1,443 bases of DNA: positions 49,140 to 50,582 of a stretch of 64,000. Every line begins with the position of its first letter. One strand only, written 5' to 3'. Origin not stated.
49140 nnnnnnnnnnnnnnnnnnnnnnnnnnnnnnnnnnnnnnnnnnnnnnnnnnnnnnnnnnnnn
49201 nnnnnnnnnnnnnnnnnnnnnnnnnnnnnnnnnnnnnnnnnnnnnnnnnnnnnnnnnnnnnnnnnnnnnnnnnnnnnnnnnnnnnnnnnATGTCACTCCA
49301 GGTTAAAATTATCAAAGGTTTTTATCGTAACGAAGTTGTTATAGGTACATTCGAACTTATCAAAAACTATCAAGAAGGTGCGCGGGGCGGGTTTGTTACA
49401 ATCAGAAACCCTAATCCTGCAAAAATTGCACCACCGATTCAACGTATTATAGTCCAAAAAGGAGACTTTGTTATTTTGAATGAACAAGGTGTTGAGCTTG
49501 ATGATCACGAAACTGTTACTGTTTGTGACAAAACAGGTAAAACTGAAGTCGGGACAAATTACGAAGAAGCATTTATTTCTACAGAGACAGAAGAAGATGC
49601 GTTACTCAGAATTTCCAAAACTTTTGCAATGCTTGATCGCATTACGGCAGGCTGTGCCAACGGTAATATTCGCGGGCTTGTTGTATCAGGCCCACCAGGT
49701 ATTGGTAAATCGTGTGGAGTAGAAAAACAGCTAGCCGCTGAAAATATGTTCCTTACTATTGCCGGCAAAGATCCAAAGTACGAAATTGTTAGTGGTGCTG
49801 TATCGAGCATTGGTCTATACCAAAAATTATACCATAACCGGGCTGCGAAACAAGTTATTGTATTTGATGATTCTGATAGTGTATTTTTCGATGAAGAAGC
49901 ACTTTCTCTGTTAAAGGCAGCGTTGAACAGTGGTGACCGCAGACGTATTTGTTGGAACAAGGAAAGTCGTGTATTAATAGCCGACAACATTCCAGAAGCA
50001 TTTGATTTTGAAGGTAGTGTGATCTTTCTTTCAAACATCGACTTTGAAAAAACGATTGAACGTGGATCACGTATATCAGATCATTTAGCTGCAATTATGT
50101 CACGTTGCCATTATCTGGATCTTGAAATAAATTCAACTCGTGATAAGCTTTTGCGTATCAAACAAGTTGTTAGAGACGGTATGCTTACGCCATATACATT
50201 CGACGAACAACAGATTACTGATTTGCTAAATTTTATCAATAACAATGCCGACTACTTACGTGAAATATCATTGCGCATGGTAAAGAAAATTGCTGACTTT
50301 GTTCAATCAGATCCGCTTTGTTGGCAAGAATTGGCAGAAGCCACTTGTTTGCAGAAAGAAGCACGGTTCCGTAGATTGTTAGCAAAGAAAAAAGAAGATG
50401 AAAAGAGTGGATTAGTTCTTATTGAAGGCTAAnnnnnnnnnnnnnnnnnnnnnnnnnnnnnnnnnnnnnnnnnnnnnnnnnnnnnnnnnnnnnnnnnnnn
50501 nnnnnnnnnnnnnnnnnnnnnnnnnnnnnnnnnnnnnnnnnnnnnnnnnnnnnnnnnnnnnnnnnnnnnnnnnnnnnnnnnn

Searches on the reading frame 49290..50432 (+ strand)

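Call 7: search_protein_families(library=phrogs, proteins=[window:49290-50432:+])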
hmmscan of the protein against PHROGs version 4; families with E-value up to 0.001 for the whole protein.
window:49290-50432:+ (380 aa): 1 family
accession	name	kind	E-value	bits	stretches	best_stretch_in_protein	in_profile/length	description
phrog_1250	-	unknown function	9e-88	295.4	1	4-354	3-326/327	unknown function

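Call 8: search_protein_families(library=pfam, proteins=[window:49290-50432:+])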
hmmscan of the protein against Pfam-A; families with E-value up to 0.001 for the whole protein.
window:49290-50432:+ (380 aa): 1 family
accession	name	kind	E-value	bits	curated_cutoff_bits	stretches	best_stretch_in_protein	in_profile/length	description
PF13191.12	AAA_16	-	0.00049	21.1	32.6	0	114-148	11-45/167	AAA ATPase domain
